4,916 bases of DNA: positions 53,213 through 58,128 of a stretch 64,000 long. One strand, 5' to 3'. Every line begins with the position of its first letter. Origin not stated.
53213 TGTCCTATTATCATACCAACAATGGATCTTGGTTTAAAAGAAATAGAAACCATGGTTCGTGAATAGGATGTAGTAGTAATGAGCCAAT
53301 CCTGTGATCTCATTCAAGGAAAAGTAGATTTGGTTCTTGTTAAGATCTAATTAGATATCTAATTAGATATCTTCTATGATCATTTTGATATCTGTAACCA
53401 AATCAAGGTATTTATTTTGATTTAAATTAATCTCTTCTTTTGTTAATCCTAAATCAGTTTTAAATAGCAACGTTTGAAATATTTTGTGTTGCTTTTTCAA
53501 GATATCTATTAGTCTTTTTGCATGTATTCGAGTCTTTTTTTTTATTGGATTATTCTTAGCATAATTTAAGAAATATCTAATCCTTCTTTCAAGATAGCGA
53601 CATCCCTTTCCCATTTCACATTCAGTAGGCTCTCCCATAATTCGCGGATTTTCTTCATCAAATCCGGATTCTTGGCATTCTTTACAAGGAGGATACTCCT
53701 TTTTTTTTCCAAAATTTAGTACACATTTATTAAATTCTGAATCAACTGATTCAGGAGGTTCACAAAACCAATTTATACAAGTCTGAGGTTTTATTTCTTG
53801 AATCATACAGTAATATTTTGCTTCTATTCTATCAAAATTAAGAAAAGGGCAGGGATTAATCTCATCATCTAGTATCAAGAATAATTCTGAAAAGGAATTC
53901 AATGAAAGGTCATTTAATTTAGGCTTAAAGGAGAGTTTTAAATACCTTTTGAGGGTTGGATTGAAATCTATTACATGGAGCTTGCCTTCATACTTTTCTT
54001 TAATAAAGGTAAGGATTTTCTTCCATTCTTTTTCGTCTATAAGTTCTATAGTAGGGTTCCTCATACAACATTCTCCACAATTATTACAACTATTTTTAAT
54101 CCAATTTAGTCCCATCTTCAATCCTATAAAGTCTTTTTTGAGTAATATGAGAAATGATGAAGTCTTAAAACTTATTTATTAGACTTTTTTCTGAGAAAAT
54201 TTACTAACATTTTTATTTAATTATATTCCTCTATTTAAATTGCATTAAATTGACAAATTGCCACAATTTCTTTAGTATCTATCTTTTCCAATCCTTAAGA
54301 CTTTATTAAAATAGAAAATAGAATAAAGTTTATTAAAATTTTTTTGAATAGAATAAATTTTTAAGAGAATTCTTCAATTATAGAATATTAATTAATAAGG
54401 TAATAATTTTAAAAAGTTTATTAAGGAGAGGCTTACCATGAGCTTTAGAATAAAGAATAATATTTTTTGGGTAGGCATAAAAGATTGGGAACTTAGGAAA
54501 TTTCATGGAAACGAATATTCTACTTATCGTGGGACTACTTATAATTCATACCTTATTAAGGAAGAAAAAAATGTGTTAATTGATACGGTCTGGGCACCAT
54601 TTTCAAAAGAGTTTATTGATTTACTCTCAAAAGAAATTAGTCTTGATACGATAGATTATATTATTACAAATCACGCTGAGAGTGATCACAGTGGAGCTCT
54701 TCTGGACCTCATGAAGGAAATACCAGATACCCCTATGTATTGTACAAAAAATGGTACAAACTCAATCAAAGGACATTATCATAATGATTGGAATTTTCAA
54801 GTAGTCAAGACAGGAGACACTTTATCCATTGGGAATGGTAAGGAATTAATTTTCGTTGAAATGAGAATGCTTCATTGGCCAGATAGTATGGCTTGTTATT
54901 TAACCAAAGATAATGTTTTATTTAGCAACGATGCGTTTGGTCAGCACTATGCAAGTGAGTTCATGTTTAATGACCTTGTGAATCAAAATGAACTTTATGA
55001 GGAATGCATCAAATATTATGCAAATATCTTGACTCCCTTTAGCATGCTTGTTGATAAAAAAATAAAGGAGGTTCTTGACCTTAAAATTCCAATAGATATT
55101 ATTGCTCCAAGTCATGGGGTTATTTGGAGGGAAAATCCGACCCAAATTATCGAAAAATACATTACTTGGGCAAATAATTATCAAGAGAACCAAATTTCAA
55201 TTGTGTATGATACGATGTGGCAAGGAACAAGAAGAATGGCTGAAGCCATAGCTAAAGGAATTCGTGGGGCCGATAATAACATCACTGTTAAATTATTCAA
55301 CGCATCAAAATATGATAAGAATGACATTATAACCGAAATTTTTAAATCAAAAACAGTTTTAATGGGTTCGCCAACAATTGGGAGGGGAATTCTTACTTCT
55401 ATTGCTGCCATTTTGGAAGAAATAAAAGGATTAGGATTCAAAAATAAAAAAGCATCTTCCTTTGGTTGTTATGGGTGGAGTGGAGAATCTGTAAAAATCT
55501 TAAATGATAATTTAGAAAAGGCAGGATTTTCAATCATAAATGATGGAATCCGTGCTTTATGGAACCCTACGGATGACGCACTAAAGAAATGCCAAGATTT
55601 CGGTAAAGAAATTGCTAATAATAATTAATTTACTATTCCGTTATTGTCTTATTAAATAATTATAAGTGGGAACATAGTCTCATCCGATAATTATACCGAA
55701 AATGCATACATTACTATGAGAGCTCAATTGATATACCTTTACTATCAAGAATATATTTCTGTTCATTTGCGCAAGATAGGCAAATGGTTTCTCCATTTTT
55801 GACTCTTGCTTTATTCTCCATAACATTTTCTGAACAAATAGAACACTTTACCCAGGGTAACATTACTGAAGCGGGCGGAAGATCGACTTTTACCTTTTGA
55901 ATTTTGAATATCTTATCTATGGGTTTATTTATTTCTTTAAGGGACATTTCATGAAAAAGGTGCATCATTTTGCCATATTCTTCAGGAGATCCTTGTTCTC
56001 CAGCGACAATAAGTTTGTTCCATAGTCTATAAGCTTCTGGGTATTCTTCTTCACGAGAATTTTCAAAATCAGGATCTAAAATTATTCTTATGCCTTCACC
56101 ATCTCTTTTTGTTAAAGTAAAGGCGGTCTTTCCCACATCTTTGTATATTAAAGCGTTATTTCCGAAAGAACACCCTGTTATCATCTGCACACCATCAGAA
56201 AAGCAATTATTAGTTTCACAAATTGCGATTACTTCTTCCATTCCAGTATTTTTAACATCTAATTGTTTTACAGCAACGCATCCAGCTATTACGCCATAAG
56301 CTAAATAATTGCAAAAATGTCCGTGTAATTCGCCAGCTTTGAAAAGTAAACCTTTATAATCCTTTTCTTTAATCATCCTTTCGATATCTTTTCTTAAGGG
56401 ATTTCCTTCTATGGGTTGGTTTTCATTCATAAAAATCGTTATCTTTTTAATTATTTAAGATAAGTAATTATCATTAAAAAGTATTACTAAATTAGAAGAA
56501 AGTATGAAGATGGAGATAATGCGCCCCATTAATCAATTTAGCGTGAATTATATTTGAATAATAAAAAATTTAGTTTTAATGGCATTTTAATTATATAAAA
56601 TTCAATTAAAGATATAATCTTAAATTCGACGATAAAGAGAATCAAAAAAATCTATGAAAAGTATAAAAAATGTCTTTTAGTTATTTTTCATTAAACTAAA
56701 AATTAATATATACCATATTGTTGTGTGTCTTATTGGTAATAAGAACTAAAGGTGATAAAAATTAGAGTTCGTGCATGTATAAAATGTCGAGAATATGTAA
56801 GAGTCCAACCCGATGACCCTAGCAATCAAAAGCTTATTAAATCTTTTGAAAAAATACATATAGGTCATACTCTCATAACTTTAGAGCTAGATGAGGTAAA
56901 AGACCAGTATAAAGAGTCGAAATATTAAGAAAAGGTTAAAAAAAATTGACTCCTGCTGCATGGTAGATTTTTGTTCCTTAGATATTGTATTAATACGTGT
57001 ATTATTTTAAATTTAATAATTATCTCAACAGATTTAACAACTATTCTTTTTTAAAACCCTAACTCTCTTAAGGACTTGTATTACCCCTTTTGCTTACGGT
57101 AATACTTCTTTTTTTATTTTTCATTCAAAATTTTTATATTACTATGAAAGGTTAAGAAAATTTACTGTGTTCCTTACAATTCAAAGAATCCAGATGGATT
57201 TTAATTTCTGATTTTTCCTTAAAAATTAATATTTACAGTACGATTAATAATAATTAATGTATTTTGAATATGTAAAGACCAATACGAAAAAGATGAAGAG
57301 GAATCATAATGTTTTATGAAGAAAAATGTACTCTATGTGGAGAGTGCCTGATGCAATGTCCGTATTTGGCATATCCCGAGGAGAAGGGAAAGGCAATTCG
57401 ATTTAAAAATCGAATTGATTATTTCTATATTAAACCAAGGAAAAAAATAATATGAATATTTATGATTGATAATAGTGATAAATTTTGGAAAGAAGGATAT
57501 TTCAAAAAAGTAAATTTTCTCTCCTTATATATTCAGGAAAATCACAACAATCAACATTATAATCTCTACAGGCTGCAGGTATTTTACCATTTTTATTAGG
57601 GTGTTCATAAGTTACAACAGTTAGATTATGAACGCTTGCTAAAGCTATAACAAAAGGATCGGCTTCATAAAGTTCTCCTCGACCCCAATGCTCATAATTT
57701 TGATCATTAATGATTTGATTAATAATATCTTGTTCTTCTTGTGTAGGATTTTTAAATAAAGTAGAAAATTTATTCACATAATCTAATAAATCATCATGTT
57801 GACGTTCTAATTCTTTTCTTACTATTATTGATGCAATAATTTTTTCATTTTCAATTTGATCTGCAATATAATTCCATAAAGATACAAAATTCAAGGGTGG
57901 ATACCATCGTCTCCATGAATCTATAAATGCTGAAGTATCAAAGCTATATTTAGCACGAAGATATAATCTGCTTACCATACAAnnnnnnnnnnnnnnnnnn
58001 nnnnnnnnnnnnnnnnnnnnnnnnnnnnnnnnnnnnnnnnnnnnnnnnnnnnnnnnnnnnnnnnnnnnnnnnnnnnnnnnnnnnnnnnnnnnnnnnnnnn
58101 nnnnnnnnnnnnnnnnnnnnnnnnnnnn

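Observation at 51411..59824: Triplicated promoter + 5-prime CDS of one Fe-S/CCG gene delimiting two cargo segments (tandem integrations into a gene's 5-prime end?)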

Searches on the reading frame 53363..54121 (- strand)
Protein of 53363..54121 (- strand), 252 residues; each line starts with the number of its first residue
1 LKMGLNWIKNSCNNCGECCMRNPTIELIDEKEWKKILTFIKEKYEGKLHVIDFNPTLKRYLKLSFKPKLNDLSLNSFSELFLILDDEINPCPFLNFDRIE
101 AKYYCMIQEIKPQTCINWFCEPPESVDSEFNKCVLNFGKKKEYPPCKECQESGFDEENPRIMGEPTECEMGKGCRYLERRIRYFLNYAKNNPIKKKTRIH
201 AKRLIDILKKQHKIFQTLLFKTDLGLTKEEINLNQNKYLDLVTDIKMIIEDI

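Call 7: search_protein_families(library=pfam, proteins=[window:53363-54121:-], max_evalue=0.01)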
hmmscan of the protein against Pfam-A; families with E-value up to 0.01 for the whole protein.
window:53363-54121:- (252 aa): 0 families

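Call 33: search_protein_families(library=padloc, proteins=[window:53363-54121:-], max_evalue=0.001)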
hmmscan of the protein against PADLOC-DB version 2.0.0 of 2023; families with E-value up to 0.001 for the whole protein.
window:53363-54121:- (252 aa): 0 families

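Call 57: search_protein_families(library=phrogs, proteins=[window:53363-54121:-], max_evalue=0.01)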
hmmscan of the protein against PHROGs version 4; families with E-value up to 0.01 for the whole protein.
window:53363-54121:- (252 aa): 0 families

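Call 58: search_protein_families(library=ncbifam, proteins=[window:53363-54121:-], max_evalue=0.01)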
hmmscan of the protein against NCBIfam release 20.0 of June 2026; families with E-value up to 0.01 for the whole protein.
window:53363-54121:- (252 aa): 1 family
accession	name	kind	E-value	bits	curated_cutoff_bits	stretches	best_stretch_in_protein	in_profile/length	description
NF040763.1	FeFe_hydrog_A6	exception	0.0056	15.1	765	1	9-61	187-237/571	NADH-dependent [FeFe] hydrogenase, group A6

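Call 69: search_solved_structures(query=window:53363-54121:-, max_evalue=1)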
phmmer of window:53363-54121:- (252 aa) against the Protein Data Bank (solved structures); distinct sequences matched with E-value up to 1: 1.
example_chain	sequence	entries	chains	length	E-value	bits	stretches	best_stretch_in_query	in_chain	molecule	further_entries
4emy_A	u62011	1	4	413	0.89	11.9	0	21-48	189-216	Aminotransferase class I and II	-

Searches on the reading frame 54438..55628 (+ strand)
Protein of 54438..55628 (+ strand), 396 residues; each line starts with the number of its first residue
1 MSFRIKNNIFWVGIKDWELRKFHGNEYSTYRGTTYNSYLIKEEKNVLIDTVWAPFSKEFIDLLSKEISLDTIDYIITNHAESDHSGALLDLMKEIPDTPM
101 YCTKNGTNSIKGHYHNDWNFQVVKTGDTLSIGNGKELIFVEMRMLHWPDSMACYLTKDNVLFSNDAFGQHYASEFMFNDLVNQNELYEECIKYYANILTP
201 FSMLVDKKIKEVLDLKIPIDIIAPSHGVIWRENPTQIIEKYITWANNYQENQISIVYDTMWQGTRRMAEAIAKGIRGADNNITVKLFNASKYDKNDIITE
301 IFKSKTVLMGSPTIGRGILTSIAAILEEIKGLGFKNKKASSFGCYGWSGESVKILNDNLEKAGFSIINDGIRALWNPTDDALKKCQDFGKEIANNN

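Call 7: search_protein_families(library=pfam, proteins=[window:54438-55628:+], max_evalue=0.01)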
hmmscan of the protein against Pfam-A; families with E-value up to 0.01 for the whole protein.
window:54438-55628:+ (396 aa): 4 families
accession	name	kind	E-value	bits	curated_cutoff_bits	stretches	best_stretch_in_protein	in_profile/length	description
PF19583.5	ODP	-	4.7e-17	62.9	27.2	1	35-227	3-194/194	ODP family beta lactamase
PF00753.33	Lactamase_B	-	1.2e-14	55.1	22.7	1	35-202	6-171/196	Metallo-beta-lactamase superfamily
PF00258.30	Flavodoxin_1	-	3.8e-14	53.5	25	1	255-385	1-139/143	Flavodoxin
PF12706.13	Lactamase_B_2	-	2.6e-06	27.6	27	1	45-148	2-116/200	Beta-lactamase superfamily domain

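Call 58: search_protein_families(library=ncbifam, proteins=[window:54438-55628:+], max_evalue=0.01)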
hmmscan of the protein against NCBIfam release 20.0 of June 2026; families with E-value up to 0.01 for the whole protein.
window:54438-55628:+ (396 aa): 20 families
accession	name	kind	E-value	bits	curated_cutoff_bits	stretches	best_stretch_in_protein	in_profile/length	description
NF008887.0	PRK11921.1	equivalog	2.3e-214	711.6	635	1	1-395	1-394/396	anaerobic nitric oxide reductase flavorubredoxin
NF003954.0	PRK05452.1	equivalog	2.6e-191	636.7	711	1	1-394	1-394/479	anaerobic nitric oxide reductase flavorubredoxin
TIGR01753.1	flav_short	equivalog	2.7e-21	76.5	123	1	253-392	1-139/140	flavodoxin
NF004049.0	PRK05568.1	equivalog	1.8e-15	57.5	206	1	252-394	3-141/142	flavodoxin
NF005246.0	PRK06756.1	subfamily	1.5e-11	44.5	130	1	253-393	4-144/148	flavodoxin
NF004050.0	PRK05569.1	subfamily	4.3e-11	43.3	136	1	252-393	3-140/141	flavodoxin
NF005216.0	PRK06703.1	subfamily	1.2e-08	35.2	127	1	252-393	3-144/151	flavodoxin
NF000059.1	tet_redox_37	exception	6.2e-07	30.1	225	1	191-271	2-80/108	tetracycline resistance NADPH-dependent oxidoreductase Tet(37)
NF012229.1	bla_class_B_core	domain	4.1e-06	27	100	1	33-133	18-117/139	metallo-beta-lactamase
NF012137.0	bla_xUS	exception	2.9e-05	23.7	400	1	26-163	38-174/246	MUS/TUS/MOC family subclass B1 metallo-beta-lactamase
NF006739.0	PRK09267.1-5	subfamily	5e-05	23.1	175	1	252-366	3-116/168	flavodoxin FldA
TIGR03675.1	arCOG00543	equivalog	7e-05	21.2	580.2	1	41-105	195-262/631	beta-CASP ribonuclease aCPSF1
NF000441.2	blaMUS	exception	0.00045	19.8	540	1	26-163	38-174/246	MUS family subclass B1 metallo-beta-lactamase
TIGR01752.1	flav_long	equivalog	0.00049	19.7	146.75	1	252-366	1-114/167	flavodoxin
NF033088.2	bla_subclass_B1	equivalog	0.0005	19.8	200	1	35-163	31-156/217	subclass B1 metallo-beta-lactamase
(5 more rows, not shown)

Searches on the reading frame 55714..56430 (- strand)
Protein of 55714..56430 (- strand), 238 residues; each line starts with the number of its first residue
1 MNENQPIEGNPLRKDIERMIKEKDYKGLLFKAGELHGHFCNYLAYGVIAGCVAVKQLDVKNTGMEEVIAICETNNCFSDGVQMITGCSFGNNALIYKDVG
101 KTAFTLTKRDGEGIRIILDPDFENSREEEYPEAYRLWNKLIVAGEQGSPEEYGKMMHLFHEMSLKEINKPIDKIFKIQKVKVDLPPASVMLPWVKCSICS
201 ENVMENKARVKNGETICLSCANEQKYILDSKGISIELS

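Call 7: search_protein_families(library=pfam, proteins=[window:55714-56430:-], max_evalue=0.01)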
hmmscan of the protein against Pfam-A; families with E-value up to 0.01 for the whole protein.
window:55714-56430:- (238 aa): 2 families
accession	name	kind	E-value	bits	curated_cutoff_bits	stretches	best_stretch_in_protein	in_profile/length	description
PF02663.19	FmdE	-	6.9e-31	107.5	22.9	1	35-175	1-132/133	FmdE, Molybdenum formylmethanofuran dehydrogenase operon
PF01258.23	zf-dskA_traR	-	3.4e-05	24.2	24.9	1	196-224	6-34/36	Prokaryotic dksA/traR C4-type zinc finger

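Call 41: find_encoding_contigs(protein=window:55714-56430:-, flank=10000, max_places=6)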
Protein window:55714-56430:- (238 aa): 1 contig read that carries it; 1 place shown.
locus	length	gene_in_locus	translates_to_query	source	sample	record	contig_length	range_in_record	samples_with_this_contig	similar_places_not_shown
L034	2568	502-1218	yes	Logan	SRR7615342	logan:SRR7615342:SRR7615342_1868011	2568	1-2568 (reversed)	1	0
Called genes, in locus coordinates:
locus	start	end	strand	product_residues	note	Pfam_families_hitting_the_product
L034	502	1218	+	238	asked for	PF02663:FmdE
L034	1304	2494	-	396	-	PF00753:Lactamase_B, PF19583:ODP, PF12706:Lactamase_B_2 (weak), PF00258:Flavodoxin_1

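Call 58: search_protein_families(library=ncbifam, proteins=[window:55714-56430:-], max_evalue=0.01)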
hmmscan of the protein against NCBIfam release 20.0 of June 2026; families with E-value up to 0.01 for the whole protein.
window:55714-56430:- (238 aa): 0 families

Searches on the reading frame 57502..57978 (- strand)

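Call 7: search_protein_families(library=pfam, proteins=[window:57502-57978:-], max_evalue=0.01)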
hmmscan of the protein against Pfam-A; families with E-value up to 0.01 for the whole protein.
window:57502-57978:- (158 aa): 1 family
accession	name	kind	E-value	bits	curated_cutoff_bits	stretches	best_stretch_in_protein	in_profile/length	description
PF14367.12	DUF4411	-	4.3e-31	108.3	23.5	1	11-156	1-157/159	Domain of unknown function (DUF4411)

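Call 33: search_protein_families(library=padloc, proteins=[window:57502-57978:-], max_evalue=0.001)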
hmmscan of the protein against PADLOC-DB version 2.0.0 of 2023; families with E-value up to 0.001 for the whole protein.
window:57502-57978:- (158 aa): 0 families
